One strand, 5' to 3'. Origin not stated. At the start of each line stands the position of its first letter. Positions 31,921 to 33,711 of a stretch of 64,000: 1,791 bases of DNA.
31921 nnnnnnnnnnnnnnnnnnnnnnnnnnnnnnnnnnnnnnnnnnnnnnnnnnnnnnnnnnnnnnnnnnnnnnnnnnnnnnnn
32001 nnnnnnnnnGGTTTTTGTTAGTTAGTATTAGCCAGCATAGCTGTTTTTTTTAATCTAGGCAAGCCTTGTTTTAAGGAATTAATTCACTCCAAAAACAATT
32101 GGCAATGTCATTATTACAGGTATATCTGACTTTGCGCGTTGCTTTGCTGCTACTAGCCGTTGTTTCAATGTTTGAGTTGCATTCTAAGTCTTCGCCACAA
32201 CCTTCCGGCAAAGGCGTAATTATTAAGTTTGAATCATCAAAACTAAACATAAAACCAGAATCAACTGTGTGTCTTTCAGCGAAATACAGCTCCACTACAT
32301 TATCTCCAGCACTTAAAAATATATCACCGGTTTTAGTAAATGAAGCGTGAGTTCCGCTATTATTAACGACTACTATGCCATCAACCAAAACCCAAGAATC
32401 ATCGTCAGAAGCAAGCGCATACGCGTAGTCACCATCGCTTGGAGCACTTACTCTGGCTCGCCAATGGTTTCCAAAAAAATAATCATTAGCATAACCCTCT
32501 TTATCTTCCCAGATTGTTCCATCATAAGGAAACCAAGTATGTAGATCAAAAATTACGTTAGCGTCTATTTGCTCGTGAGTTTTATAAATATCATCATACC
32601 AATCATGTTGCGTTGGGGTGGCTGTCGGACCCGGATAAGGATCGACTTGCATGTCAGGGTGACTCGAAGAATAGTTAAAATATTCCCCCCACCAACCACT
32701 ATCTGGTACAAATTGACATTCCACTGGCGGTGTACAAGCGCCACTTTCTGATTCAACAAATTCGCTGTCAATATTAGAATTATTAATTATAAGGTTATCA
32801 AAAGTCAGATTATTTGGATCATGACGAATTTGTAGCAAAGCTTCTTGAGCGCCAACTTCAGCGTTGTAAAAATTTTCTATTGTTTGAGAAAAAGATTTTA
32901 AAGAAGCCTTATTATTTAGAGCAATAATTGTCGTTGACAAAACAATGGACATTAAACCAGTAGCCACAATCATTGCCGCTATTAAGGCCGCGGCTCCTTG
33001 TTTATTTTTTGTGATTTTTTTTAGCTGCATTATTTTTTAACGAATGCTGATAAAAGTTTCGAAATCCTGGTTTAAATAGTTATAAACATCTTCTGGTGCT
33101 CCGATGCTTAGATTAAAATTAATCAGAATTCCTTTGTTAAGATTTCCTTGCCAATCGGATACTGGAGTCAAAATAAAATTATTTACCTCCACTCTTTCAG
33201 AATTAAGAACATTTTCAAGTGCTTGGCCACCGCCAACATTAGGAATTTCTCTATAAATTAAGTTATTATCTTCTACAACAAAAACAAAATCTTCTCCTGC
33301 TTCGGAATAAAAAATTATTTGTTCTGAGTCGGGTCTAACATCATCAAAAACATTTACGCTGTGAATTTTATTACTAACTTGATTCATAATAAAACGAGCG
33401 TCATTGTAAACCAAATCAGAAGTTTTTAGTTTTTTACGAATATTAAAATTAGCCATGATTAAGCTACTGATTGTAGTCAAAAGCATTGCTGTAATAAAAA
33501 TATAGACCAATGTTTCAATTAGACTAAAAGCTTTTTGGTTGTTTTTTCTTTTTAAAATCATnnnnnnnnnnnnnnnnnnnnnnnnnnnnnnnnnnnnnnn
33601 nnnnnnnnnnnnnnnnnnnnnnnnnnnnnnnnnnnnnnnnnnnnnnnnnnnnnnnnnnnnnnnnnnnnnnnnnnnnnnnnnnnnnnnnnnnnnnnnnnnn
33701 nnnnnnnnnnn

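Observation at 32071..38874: Type IV pilus locus with a 632-aa LVIVD-beta-propeller pilin and a PA14-domain partner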

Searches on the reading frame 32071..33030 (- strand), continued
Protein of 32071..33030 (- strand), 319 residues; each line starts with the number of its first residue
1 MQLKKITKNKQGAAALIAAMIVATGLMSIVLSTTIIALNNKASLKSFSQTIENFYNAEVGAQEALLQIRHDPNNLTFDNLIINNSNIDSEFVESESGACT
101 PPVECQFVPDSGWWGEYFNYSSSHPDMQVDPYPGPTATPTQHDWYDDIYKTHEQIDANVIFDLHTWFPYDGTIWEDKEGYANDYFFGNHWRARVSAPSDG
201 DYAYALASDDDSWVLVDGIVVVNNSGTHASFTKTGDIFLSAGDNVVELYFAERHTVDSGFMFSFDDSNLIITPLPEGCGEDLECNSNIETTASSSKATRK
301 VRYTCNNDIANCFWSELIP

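Call 78: search_solved_structures(query=A2, max_evalue=10, show_alignments=5)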
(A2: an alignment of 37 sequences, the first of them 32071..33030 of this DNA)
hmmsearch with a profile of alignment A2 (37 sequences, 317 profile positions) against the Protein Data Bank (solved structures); distinct sequences matched with E-value up to 10: 4.
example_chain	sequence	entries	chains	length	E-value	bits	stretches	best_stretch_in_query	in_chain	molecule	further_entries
6qe7_A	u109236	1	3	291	6.1e-06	29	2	184-243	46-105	Anti-sigma-I factor RsgI3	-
6qdi_A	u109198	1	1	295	1.8e-05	27.4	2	177-253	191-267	PA14 domain-containing protein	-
6m8m_A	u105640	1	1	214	0.99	11.8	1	196-247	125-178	Putative large adhesion protein (Lap) involved in biofilm formation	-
3p5n_A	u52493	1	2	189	8.7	8.7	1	5-33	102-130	Riboflavin uptake protein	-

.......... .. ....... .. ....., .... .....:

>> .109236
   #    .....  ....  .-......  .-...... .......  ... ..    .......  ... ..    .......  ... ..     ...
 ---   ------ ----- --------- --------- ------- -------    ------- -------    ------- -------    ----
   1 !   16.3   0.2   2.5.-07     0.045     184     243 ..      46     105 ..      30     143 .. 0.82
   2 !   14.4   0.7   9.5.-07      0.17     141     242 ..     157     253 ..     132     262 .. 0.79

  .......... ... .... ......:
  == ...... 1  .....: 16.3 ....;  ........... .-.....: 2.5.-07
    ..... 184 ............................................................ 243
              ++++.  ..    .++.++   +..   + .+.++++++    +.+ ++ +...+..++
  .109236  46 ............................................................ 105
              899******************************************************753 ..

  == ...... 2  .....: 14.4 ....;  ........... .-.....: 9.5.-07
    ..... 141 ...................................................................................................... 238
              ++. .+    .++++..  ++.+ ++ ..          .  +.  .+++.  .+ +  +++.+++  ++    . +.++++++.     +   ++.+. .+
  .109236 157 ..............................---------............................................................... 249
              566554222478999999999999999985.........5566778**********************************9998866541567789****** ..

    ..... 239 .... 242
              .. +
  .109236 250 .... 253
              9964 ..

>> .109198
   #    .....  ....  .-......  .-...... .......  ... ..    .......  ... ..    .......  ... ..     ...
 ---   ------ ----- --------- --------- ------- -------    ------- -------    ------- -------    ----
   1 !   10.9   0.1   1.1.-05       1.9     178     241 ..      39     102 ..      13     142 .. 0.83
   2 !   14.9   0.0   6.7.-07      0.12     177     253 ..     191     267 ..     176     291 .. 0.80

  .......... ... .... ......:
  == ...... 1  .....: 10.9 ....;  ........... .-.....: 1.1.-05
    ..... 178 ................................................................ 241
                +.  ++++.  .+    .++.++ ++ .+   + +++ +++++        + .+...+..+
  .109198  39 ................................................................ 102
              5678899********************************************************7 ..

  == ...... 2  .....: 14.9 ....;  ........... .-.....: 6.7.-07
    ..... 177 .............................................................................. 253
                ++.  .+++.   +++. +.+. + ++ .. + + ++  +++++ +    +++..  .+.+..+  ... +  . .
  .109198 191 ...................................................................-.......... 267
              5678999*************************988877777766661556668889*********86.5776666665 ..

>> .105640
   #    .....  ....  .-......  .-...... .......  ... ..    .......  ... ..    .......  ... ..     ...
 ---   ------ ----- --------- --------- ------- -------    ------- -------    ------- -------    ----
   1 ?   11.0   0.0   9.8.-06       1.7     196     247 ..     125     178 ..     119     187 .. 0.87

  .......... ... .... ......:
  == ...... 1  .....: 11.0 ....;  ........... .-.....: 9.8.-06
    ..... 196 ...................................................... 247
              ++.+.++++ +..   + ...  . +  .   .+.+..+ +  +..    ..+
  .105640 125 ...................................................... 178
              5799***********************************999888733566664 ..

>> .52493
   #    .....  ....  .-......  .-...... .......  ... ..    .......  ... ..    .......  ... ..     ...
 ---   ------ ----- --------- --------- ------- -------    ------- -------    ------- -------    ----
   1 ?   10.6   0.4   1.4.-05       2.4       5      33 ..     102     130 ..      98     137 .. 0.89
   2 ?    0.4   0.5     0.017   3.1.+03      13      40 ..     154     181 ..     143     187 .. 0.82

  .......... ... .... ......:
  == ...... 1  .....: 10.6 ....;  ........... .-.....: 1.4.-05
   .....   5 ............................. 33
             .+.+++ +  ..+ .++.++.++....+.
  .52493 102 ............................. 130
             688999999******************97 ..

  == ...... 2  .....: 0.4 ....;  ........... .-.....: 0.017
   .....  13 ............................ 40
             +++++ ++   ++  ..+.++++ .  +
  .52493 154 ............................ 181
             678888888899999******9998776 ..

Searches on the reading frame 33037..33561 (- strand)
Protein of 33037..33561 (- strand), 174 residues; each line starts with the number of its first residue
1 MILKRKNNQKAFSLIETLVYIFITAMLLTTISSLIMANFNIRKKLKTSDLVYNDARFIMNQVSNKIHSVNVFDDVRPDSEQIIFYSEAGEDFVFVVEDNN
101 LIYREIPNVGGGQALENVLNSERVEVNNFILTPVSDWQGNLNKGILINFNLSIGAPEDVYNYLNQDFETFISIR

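Call 3: search_protein_families(library=pfam, proteins=[window:33037-33561:-], max_evalue=1)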
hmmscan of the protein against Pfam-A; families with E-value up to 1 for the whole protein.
window:33037-33561:- (174 aa): 2 families
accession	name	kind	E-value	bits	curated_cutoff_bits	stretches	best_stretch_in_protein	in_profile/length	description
PF07963.17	N_methyl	-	7.3e-06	25.8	21.2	1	6-30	1-25/27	Prokaryotic N-terminal methylation motif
PF01405.22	PsbT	-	0.12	12.7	22.4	1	16-33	2-19/29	Photosystem II reaction centre T protein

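Call 4: search_protein_families(library=ncbifam, proteins=[window:33037-33561:-], max_evalue=1)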
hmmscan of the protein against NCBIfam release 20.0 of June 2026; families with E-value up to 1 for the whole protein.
window:33037-33561:- (174 aa): 7 families
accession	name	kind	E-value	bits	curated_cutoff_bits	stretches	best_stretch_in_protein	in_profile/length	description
NF041002.1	pilin_ComGF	equivalog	1.8e-05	25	80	1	9-130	1-120/139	competence type IV pilus minor pilin ComGF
NF041013.1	T4P_ComGE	equivalog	0.00063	19.8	49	1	7-56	1-50/83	competence type IV pilus minor pilin ComGE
TIGR02599.1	TIGR02599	subfamily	0.033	13.4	256.5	1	11-67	1-57/361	Verru_Chthon cassette protein C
NF038303.1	EPS_HpsB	equivalog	0.034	14.1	150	1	9-47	2-40/211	hormogonium polysaccharide secretion pseudopilin HpsB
NF040982.1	ComGD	equivalog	0.035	14.5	70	1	9-43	1-36/139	competence type IV pilus minor pilin ComGD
NF040999.1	pilin_ComGC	equivalog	0.087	13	75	1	9-44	1-37/84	competence type IV pilus major pilin ComGC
NF007800.0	PRK10506.1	equivalog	0.11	12.3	158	1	6-30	5-29/163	prepilin peptidase-dependent protein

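Call 57: search_solved_structures(query=A4, max_evalue=10)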
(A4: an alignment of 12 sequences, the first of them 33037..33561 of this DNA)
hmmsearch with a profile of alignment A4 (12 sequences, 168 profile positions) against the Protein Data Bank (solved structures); distinct sequences matched with E-value up to 10: 26.
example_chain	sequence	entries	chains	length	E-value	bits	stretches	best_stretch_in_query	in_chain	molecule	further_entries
9egp_A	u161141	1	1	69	9.6e-06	28.9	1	1-41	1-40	Geopilin domain 1 protein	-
7tgg_A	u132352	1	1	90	2.4e-05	27.6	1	1-35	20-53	Geopilin domain 1 protein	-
9laa_A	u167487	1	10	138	0.0002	24.6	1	4-31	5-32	Type IV pilin protein PilA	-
6xxe_A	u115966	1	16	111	0.0012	22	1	12-115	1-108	Uncharacterized protein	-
8qqj_J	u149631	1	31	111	0.0018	21.5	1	12-115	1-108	Type IV narrow pilus major component PilA5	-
9lab_B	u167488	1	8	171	0.015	18.5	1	7-32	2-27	MSHA major pilin subunit MshA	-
2m7g_A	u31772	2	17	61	0.076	16.2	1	12-35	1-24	Geopilin domain 1 protein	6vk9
6xxd_A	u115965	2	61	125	0.086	16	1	12-57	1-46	PilA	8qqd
8tj2_C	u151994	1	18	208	0.09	16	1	12-51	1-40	Type IV major pilin protein PilA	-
8pfb_G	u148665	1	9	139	0.26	14.4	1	12-50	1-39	Type IV pilin PilE1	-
4cni_C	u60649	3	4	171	0.36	14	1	45-104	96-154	INTERLEUKIN-6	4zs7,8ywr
5fuc_A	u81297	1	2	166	0.36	14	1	45-104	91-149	INTERLEUKIN-6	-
5wda_A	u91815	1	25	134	0.37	14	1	12-50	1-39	General secretion pathway protein G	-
4j4l_C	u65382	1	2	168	0.39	13.9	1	45-104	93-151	Interleukin-6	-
7nxz_AAA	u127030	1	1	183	0.4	13.9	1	45-104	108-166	Interleukin-6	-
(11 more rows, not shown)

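Call 60: search_protein_families(library=ncbifam, alignment_id=A4, max_evalue=0.1)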
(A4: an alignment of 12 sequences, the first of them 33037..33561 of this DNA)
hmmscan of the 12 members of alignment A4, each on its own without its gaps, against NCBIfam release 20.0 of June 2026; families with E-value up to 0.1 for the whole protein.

A. member 1, window:33037-33561:- (174 aa): 6 families
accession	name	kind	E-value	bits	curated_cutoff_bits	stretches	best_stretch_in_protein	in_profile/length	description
NF041002.1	pilin_ComGF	equivalog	1.8e-05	25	80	1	9-130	1-120/139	competence type IV pilus minor pilin ComGF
NF041013.1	T4P_ComGE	equivalog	0.00063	19.8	49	1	7-56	1-50/83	competence type IV pilus minor pilin ComGE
TIGR02599.1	TIGR02599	subfamily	0.033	13.4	256.5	1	11-67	1-57/361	Verru_Chthon cassette protein C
NF038303.1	EPS_HpsB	equivalog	0.034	14.1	150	1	9-47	2-40/211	hormogonium polysaccharide secretion pseudopilin HpsB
NF040982.1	ComGD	equivalog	0.035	14.5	70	0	9-43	1-36/139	competence type IV pilus minor pilin ComGD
NF040999.1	pilin_ComGC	equivalog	0.087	13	75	0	9-44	1-37/84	competence type IV pilus major pilin ComGC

B. families by the number of members that match (of 12 scanned): 26 families (the first 25 are shown)
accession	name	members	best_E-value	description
NF041002.1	pilin_ComGF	11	6.6e-06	competence type IV pilus minor pilin ComGF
NF041013.1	T4P_ComGE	8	6e-08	competence type IV pilus minor pilin ComGE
TIGR02599.1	TIGR02599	7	0.00023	Verru_Chthon cassette protein C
NF040999.1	pilin_ComGC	7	0.0012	competence type IV pilus major pilin ComGC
NF040982.1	ComGD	7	0.0021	competence type IV pilus minor pilin ComGD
NF007800.0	PRK10506.1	7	0.01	prepilin peptidase-dependent protein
NF007848.0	PRK10557.1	6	0.00071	prepilin peptidase-dependent protein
TIGR02532.1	IV_pilin_GFxxxE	5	0.0017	prepilin-type N-terminal cleavage/methylation domain-containing protein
TIGR01708.2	typeII_sec_gspH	3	0.00013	type II secretion system minor pseudopilin GspH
NF038304.1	EPS_HpsC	3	0.00039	hormogonium polysaccharide secretion pseudopilin HpsC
NF041775.1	typeIV_PilA_Myxo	3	0.00077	type IV pilin protein PilA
TIGR01710.1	typeII_sec_gspG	3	0.018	type II secretion system major pseudopilin GspG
NF038303.1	EPS_HpsB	3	0.021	hormogonium polysaccharide secretion pseudopilin HpsB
NF007862.0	PRK10574.1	3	0.045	prepilin peptidase-dependent pilin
TIGR01707.1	gspI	3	0.062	type II secretion system minor pseudopilin GspI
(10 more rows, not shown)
